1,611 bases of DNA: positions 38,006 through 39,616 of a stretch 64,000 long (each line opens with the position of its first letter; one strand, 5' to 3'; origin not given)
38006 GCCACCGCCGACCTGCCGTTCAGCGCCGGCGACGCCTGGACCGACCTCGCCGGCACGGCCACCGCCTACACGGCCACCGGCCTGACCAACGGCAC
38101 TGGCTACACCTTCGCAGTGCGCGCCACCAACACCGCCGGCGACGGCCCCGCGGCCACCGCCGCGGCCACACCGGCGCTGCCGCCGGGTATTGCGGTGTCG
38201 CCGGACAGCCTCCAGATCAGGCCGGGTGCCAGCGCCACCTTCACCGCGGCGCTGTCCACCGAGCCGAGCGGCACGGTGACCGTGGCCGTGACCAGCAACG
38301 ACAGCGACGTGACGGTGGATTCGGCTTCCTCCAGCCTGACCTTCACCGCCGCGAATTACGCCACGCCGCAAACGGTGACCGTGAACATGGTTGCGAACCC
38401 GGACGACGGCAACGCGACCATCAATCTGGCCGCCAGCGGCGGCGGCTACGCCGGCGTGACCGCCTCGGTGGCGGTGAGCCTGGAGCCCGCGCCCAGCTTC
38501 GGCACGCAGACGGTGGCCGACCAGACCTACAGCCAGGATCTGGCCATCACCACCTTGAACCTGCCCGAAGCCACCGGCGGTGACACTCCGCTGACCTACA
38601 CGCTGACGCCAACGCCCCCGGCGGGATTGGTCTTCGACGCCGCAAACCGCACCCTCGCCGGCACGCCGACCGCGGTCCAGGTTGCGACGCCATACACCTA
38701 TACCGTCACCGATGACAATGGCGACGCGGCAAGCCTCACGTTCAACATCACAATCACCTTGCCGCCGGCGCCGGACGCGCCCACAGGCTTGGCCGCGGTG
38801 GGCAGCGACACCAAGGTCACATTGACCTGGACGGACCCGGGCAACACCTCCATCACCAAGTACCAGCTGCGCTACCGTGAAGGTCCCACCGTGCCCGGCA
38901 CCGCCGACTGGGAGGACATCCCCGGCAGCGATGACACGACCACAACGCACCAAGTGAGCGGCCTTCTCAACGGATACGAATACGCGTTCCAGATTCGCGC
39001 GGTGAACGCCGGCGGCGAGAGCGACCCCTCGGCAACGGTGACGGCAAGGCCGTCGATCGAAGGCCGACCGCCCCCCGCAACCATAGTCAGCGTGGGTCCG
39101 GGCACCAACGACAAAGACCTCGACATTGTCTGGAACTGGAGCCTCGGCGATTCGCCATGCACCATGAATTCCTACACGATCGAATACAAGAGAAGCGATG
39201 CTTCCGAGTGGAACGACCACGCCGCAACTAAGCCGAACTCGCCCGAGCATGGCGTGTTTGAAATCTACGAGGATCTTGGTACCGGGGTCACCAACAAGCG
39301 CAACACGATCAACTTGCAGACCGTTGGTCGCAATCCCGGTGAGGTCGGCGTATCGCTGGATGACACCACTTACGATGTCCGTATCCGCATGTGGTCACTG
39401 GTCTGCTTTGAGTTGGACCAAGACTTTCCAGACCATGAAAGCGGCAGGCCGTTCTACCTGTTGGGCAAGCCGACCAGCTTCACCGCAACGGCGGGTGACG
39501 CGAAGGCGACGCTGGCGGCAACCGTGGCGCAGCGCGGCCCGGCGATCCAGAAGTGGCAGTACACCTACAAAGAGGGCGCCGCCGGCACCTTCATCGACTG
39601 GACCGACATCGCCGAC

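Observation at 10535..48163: ~12.5k-codon single gene joining a Sec signal, an FN3/Ig/cadherin 'stalk' and a C-terminal autotransporter-type barrel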

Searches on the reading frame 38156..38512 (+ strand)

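Call 74: search_protein_families(library=pfam, proteins=[window:38156-38512:+], max_evalue=0.5)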
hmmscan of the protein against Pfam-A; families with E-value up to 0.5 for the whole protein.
window:38156-38512:+ (119 aa): 9 families
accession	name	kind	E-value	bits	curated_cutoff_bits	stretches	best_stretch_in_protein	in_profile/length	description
PF18957.6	RibLong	-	0.0033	18.7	27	1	19-90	11-87/93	Long Rib domain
PF00801.26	PKD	-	0.012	16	23.5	1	12-88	2-73/80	PKD domain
PF13927.12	Ig_3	-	0.038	14.9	30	1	9-66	1-64/78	Immunoglobulin domain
PF20579.4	LapA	-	0.04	14.7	27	1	20-74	12-70/99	LapA domain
PF12733.13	Cadherin-like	-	0.045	14.6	24.2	1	50-102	18-68/89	Cadherin-like beta sandwich domain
PF03425.19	CBM_11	-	0.065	13.7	27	1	55-104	23-70/182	Carbohydrate binding domain (family 11)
PF07679.22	I-set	-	0.094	13.2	23.7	1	12-106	3-89/90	Immunoglobulin I-set domain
PF21963.2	TcdA1_RBD_2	-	0.1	13.3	27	0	89-116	11-37/86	TcdA1, receptor binding domain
PF02368.24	Big_2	-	0.18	12.2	22.8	0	11-65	4-56/79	Bacterial Ig-like domain (group 2)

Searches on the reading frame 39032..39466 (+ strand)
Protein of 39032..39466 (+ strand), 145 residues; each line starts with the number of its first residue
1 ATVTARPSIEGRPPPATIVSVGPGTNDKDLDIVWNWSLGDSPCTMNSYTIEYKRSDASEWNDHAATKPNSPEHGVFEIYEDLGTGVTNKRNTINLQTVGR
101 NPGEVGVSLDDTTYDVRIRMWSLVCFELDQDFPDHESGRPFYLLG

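Call 74: search_protein_families(library=pfam, proteins=[window:39032-39466:+], max_evalue=0.5)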
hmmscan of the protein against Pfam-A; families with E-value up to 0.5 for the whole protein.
window:39032-39466:+ (145 aa): 2 families
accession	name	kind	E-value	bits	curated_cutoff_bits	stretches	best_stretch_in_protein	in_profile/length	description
PF25059.1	FN3_DSCAM-DSCAML_C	-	0.0044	17.8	39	1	39-69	14-44/89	DSCAM/DSCAML C-terminal Fn3-like domain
PF01108.23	Tissue_fac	-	0.21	11.9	27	0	33-63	38-68/107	Tissue factor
